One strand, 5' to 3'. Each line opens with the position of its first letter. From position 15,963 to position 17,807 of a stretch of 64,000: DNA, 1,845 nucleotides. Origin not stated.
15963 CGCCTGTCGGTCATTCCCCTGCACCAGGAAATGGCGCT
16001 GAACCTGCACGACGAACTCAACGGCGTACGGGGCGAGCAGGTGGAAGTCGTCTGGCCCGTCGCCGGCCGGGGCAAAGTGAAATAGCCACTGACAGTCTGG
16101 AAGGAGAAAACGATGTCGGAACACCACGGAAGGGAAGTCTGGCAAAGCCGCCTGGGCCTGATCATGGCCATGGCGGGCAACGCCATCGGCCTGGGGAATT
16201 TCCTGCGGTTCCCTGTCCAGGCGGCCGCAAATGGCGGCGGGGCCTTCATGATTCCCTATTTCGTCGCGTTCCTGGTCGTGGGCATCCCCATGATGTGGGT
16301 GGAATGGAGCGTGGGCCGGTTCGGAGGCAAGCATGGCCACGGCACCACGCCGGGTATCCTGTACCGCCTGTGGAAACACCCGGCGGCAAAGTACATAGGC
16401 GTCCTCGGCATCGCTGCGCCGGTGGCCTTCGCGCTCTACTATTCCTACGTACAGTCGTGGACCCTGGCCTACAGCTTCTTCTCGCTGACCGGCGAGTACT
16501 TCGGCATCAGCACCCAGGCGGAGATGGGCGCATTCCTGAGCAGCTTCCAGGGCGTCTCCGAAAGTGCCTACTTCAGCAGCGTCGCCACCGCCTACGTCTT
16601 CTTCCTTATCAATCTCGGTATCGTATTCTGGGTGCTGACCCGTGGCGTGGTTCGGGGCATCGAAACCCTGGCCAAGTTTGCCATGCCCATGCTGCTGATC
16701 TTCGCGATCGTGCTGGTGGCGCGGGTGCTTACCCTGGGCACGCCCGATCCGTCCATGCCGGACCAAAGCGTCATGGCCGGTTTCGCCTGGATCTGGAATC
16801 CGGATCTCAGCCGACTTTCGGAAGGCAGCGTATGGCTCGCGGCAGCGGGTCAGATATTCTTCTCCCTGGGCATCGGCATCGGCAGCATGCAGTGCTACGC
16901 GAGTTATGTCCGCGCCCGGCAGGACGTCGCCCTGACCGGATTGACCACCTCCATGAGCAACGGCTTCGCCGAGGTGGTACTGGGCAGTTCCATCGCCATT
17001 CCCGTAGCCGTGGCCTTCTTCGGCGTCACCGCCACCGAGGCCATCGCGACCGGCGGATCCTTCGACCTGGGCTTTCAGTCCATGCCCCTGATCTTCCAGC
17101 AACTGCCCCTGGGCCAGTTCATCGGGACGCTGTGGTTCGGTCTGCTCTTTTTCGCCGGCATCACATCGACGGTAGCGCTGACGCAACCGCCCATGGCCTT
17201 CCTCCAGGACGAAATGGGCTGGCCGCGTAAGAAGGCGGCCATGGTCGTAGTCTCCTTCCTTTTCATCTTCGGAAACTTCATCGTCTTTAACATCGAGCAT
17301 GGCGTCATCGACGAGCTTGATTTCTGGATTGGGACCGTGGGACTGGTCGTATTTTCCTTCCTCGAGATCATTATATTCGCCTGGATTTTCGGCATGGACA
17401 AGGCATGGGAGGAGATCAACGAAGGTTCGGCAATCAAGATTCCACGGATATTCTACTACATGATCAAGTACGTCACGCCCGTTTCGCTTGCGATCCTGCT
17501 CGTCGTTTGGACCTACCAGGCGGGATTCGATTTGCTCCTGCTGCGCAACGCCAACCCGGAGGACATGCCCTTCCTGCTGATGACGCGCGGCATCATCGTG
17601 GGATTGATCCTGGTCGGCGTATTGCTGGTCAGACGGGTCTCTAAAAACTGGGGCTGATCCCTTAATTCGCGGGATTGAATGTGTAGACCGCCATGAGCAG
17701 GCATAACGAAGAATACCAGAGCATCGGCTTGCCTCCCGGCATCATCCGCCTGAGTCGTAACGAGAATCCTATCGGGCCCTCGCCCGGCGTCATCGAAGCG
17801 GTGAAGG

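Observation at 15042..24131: Seven-gene same-strand cluster for uptake and processing of an amino-acid or amide-like compound of unknown identity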

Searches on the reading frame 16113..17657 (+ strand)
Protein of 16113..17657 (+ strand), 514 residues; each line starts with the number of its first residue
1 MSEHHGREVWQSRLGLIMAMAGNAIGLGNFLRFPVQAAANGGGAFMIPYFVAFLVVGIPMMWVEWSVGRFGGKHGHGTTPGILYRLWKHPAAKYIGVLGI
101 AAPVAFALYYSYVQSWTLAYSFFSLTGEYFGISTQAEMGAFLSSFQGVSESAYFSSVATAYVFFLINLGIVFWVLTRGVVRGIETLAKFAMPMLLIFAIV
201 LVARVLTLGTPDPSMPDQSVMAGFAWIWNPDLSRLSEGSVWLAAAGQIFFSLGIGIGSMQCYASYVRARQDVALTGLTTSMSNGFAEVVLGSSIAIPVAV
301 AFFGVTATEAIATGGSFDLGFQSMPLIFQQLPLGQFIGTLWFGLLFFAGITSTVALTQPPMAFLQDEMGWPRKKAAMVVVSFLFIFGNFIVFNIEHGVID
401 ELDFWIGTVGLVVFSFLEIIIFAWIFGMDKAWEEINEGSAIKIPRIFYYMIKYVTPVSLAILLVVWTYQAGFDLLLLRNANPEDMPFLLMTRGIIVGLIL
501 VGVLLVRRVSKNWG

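Call 3: search_protein_families(library=pfam, proteins=[window:16113-17657:+])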
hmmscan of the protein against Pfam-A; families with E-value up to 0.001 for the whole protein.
window:16113-17657:+ (514 aa): 1 family
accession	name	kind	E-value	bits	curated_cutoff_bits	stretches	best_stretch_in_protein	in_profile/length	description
PF00209.24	SNF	-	1.4e-53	182.9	27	2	165-466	181-480/524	Sodium:neurotransmitter symporter family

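Call 4: search_protein_families(library=ncbifam, proteins=[window:16113-17657:+])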
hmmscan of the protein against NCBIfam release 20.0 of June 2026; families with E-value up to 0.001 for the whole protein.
window:16113-17657:+ (514 aa): 1 family
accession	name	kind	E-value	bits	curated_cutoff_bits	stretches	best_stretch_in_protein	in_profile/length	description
NF037979.1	Na_transp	subfamily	2.5e-17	63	50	1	16-397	7-346/419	sodium-dependent transporter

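Call 44: search_solved_structures(query=window:16113-17657:+, max_evalue=1e-10)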
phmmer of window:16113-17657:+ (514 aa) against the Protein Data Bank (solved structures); distinct sequences matched with E-value up to 1e-10: 104 (the best 60 are shown).
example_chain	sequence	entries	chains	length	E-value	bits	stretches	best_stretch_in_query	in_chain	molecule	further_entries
3qs4_A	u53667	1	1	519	1e-145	490.1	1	7-469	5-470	Na(+):neurotransmitter symporter (Snf family)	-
3qs6_A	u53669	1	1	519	2.7e-145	488.7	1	7-469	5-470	Na(+):neurotransmitter symporter (Snf family)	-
7dii_A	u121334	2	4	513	3e-145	488.6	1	7-469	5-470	Na(+):neurotransmitter symporter (Snf family)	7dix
3gjd_A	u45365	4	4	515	3.1e-145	488.6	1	7-469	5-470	Transporter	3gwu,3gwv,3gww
2a65_A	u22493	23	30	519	3.1e-145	488.5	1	7-469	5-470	Na(+):neurotransmitter symporter (Snf family) | Transporter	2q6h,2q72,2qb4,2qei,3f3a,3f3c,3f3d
8ft4_A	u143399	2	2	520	3.2e-145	488.5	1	7-469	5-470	Na(+):neurotransmitter symporter (Snf family)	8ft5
3mpn_A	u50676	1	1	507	4.4e-145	488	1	7-469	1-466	Transporter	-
3qs5_A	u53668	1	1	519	8.3e-145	487.1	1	7-469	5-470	Na(+):neurotransmitter symporter (Snf family)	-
2qju_A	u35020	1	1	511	8.9e-145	487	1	7-469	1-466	Transporter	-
3tt1_A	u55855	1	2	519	1.3e-144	486.5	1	7-469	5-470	Leucine transporter LeuT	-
3gjc_A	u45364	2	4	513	1.8e-144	486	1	7-469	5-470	Transporter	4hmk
3mpq_A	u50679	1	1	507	1.8e-144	486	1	7-469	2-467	Transporter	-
4hod_A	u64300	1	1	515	1.8e-144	486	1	7-469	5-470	Transporter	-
5jag_A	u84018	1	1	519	2.3e-144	485.7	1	7-469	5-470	Transporter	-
7lql_A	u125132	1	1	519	2.8e-144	485.4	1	7-469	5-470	Na(+):neurotransmitter symporter (Snf family)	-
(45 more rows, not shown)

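Call 45: search_solved_structures(query=window:16113-17657:+, max_evalue=1e-144, show_alignments=5)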
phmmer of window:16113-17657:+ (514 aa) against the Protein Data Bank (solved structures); distinct sequences matched with E-value up to 1e-144: 9.
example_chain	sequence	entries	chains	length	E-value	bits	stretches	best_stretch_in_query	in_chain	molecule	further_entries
3qs4_A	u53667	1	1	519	1e-145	490.1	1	7-469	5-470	Na(+):neurotransmitter symporter (Snf family)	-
3qs6_A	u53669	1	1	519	2.7e-145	488.7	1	7-469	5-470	Na(+):neurotransmitter symporter (Snf family)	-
7dii_A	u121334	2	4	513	3e-145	488.6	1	7-469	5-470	Na(+):neurotransmitter symporter (Snf family)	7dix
3gjd_A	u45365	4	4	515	3.1e-145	488.6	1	7-469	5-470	Transporter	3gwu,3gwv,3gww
2a65_A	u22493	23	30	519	3.1e-145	488.5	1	7-469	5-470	Na(+):neurotransmitter symporter (Snf family) | Transporter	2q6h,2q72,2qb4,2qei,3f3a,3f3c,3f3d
8ft4_A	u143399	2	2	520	3.2e-145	488.5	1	7-469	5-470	Na(+):neurotransmitter symporter (Snf family)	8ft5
3mpn_A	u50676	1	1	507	4.4e-145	488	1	7-469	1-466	Transporter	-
3qs5_A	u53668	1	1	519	8.3e-145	487.1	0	7-469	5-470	Na(+):neurotransmitter symporter (Snf family)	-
2qju_A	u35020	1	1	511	8.9e-145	487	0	7-469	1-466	Transporter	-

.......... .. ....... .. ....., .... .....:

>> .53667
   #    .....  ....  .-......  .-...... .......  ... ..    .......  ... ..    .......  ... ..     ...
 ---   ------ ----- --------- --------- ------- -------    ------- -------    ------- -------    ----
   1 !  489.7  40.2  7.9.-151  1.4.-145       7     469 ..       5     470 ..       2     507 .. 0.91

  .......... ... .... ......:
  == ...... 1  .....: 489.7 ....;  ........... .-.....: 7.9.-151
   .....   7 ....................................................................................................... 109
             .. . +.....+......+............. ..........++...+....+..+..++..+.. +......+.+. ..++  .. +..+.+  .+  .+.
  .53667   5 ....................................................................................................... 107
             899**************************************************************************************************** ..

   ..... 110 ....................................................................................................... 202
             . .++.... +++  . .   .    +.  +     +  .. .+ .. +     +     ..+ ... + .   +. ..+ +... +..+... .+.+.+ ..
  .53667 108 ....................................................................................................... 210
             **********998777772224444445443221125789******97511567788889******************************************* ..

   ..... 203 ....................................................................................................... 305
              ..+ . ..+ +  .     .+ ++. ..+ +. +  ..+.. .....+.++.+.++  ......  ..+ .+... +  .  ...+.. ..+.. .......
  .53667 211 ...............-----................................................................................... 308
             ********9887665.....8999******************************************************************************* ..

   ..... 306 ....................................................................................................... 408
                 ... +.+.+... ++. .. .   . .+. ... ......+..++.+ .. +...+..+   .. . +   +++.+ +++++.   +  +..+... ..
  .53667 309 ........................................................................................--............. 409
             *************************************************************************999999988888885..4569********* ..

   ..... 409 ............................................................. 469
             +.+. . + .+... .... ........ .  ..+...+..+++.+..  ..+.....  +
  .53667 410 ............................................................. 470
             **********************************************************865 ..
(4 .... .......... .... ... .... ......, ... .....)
